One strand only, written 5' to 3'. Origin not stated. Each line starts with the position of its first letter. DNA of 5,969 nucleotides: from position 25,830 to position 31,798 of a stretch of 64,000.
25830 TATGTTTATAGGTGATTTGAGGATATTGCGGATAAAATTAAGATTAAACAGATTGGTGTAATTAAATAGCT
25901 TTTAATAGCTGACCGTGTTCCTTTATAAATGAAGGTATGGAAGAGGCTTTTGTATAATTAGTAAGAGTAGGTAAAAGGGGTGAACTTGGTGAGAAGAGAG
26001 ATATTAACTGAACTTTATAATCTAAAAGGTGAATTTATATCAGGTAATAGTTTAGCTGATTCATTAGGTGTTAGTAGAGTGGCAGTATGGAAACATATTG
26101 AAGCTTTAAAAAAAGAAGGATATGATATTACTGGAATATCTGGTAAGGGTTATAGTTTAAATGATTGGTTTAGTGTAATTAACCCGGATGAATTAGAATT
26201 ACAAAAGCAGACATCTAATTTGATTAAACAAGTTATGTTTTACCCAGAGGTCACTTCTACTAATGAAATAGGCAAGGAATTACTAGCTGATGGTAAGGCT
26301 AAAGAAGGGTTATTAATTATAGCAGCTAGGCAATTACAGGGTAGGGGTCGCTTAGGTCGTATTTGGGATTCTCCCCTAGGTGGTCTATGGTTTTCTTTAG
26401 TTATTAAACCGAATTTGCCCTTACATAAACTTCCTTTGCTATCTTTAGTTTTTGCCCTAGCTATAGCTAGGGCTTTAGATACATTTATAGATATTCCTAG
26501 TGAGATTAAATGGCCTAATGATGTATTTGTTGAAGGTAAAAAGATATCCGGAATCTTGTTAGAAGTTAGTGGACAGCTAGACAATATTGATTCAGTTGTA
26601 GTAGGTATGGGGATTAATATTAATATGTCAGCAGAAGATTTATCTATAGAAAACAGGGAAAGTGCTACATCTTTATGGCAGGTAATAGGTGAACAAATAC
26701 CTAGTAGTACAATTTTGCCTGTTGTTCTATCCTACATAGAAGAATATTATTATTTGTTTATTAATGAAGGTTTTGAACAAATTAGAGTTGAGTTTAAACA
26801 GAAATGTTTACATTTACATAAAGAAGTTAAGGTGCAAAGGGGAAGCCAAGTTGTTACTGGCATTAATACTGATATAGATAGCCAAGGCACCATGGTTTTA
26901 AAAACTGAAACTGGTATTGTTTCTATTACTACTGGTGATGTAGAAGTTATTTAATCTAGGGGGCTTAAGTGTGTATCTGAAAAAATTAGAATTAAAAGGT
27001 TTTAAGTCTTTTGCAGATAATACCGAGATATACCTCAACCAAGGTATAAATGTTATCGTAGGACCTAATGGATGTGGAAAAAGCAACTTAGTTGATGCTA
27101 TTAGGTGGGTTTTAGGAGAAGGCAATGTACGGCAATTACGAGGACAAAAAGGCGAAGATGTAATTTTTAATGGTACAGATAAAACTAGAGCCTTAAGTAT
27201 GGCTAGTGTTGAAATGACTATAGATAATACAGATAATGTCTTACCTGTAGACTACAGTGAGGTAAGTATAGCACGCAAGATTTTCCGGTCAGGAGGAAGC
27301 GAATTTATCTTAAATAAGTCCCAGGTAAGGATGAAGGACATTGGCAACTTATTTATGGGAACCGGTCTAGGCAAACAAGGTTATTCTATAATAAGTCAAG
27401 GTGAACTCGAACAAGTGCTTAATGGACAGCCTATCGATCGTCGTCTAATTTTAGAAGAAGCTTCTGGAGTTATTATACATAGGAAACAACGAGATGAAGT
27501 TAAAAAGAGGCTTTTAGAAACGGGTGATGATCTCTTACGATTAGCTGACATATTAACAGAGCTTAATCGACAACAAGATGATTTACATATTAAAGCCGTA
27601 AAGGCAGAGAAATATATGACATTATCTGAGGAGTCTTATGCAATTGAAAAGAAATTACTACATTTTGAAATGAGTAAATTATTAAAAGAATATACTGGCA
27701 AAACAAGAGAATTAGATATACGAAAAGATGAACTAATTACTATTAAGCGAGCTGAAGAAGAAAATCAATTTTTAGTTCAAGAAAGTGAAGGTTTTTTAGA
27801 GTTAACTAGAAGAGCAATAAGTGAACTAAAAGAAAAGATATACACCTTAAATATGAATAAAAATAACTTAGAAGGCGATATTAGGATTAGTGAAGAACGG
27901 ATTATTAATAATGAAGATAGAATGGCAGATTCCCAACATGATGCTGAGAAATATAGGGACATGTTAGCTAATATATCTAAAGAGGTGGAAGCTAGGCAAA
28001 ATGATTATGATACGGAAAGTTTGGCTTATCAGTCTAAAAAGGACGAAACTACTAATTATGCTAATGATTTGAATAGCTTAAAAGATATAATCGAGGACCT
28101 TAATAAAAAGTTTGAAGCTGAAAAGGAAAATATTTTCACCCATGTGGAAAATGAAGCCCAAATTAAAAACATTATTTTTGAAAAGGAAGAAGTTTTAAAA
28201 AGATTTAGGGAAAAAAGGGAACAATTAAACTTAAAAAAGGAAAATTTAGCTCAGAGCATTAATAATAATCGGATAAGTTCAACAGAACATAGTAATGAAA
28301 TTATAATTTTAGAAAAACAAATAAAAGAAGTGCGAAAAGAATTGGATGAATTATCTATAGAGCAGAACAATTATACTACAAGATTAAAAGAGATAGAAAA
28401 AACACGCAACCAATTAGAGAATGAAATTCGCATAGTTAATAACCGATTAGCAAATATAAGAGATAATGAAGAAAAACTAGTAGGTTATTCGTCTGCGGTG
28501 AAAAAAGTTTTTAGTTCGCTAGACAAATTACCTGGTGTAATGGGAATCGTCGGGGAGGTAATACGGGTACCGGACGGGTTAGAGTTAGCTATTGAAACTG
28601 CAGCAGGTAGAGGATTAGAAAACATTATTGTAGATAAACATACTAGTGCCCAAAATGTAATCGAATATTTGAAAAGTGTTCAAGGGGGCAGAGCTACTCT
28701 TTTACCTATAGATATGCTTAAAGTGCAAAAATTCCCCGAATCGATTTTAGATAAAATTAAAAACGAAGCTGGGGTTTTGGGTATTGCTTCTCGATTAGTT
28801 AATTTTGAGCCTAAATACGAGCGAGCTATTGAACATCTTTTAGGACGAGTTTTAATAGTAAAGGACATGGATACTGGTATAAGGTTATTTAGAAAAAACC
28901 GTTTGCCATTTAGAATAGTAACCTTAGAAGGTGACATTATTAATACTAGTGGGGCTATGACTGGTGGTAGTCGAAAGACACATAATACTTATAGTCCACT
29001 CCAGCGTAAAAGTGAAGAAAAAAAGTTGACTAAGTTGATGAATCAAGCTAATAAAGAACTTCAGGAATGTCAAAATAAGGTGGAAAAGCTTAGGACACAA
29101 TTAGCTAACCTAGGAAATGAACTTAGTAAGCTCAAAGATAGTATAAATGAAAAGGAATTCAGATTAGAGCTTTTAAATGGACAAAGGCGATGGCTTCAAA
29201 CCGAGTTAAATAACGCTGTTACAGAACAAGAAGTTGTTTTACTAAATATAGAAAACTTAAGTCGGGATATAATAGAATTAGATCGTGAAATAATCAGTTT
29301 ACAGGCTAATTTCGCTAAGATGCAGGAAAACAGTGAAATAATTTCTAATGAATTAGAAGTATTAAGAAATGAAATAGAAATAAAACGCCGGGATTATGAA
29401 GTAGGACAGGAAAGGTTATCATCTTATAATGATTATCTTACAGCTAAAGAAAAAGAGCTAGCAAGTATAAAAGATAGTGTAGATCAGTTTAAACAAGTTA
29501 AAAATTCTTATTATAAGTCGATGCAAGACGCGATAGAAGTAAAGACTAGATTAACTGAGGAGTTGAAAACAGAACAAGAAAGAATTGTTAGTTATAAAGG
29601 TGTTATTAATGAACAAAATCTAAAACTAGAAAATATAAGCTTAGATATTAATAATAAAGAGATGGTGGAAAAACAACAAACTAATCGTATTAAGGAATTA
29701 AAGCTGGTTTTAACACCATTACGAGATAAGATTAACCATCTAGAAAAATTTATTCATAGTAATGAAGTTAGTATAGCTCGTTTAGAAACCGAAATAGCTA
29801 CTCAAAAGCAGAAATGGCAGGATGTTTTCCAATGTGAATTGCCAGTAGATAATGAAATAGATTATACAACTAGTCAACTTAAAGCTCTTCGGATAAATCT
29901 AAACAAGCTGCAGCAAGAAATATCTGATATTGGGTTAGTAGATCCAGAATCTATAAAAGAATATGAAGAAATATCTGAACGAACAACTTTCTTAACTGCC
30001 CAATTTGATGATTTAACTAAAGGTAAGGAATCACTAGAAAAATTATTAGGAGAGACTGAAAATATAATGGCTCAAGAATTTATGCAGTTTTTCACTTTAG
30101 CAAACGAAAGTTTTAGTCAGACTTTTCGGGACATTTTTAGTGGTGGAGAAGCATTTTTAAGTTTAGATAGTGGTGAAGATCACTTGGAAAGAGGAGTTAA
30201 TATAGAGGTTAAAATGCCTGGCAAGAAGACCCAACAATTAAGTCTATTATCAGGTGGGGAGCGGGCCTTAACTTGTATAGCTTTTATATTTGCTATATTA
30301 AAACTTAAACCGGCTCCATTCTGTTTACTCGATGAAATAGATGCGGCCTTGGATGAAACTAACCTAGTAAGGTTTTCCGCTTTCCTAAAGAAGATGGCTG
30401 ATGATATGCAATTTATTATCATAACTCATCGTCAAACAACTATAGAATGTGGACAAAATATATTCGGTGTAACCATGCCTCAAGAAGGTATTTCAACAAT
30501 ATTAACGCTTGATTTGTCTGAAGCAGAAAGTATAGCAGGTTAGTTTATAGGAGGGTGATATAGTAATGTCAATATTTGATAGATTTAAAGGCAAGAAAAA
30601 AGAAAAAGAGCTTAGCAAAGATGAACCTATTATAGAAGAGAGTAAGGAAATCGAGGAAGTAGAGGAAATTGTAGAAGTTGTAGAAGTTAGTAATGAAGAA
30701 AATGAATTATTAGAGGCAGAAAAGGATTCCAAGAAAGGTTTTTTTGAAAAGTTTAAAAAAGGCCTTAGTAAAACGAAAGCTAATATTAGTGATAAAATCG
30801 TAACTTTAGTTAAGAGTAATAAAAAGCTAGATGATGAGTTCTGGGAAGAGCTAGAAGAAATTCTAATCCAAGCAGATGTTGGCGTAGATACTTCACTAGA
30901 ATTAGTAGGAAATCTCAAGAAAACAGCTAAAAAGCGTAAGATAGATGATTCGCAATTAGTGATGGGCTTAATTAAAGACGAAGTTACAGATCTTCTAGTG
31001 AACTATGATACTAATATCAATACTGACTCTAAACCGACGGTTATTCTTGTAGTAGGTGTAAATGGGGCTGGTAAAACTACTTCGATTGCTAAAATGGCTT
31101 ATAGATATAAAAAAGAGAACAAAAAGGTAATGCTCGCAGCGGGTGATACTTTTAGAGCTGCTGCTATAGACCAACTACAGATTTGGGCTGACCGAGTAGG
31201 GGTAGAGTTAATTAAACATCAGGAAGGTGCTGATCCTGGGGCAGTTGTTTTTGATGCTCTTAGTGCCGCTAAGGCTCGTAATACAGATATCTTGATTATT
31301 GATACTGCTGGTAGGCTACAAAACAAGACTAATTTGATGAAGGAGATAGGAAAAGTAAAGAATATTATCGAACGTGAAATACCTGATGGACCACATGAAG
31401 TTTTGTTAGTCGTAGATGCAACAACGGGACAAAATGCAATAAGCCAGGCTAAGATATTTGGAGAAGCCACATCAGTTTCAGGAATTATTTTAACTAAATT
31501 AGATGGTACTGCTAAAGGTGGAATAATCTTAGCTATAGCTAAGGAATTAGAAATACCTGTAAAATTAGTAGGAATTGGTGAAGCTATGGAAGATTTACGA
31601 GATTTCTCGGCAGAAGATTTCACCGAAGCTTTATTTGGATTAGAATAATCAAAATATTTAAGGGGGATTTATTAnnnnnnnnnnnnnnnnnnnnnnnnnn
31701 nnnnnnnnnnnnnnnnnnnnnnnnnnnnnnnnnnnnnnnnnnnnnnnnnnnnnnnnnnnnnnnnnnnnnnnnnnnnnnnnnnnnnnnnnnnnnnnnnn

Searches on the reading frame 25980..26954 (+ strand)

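Call 76: search_protein_families(library=pfam, proteins=[window:25980-26954:+], max_evalue=0.000001)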
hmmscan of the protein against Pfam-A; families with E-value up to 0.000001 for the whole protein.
window:25980-26954:+ (324 aa): 3 families
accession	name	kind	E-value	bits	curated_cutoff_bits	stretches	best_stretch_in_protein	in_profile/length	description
PF03099.24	BPL_LplA_LipB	-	3.7e-24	85.6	21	1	91-213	5-133/133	Biotin/lipoate A/B protein ligase family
PF08279.18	HTH_11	-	3e-16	59.5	25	1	5-58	2-54/55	HTH domain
PF02237.23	BPL_C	-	5e-09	36.4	21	1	278-322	1-46/48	Biotin protein ligase C terminal domain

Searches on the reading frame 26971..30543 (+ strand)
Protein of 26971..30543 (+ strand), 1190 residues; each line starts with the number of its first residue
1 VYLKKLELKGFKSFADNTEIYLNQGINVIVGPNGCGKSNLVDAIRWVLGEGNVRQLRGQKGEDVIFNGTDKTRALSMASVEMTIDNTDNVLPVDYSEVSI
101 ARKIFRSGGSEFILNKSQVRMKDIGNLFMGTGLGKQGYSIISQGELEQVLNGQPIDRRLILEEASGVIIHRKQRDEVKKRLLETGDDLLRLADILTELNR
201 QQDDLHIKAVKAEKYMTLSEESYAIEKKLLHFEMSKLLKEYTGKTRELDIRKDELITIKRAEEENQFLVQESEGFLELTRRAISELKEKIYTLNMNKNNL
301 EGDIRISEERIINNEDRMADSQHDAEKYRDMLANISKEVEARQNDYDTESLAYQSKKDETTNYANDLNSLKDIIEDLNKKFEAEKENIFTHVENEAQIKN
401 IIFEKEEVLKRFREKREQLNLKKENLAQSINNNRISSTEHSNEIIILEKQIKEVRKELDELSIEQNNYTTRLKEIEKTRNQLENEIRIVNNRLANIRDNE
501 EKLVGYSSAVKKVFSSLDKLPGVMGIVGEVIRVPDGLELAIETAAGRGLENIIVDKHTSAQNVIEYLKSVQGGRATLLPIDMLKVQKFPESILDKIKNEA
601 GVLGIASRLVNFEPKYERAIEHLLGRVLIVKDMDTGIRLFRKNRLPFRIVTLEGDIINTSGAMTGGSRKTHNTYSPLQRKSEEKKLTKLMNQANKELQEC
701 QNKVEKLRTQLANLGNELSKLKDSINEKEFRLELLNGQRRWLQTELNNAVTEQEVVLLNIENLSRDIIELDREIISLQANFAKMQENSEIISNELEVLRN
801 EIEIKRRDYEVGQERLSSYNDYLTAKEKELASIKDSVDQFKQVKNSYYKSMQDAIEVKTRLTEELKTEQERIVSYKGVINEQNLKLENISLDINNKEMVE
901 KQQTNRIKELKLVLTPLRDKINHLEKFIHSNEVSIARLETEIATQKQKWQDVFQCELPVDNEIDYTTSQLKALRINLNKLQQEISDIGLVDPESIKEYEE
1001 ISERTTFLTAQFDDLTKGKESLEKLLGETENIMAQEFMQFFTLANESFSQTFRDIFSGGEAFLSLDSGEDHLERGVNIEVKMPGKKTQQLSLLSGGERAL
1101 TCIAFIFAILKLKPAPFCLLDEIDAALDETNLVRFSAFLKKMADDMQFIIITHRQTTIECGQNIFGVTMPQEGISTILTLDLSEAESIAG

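Call 76: search_protein_families(library=pfam, proteins=[window:26971-30543:+], max_evalue=0.000001)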
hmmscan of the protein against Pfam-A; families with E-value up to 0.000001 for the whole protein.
window:26971-30543:+ (1190 aa): 5 families
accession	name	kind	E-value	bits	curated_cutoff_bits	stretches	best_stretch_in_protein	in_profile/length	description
PF02463.25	SMC_N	-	5.6e-68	229.1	40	1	2-1175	1-219/220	RecF/RecN/SMC N terminal domain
PF06470.18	SMC_hinge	-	5.2e-28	98.2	22.5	1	521-639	2-115/116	SMC proteins Flexible Hinge Domain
PF13476.12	AAA_23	-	2.2e-16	61.6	27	1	5-292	1-195/201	AAA domain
PF13304.12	AAA_21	-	3.7e-10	40.8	27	0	26-73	1-53/304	AAA domain, putative AbiEii toxin, Type IV TA system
PF13175.12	AAA_15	-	1.7e-09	38.3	32.1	1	1-502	1-288/374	AAA ATPase domain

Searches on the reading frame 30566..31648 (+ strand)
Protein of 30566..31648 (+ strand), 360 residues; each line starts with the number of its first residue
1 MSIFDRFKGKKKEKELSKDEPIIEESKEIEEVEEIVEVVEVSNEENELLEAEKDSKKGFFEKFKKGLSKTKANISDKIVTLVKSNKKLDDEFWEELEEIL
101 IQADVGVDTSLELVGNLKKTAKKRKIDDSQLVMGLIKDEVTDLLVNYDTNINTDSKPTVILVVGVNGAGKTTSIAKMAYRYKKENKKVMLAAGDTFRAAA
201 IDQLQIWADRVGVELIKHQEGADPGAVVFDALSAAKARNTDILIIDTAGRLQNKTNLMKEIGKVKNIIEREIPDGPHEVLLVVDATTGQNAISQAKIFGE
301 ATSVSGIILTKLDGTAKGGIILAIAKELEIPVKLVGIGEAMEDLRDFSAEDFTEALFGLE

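Call 76: search_protein_families(library=pfam, proteins=[window:30566-31648:+], max_evalue=0.000001)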
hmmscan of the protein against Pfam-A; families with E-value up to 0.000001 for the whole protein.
window:30566-31648:+ (360 aa): 2 families
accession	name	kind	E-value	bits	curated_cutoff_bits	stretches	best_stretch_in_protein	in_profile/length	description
PF00448.28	SRP54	-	9.1e-78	260.8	22.7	1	157-357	1-195/196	SRP54-type protein, GTPase domain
PF02881.24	SRP54_N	-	6.1e-15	55.6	22.4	1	75-139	2-74/75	SRP54-type protein, helical bundle domain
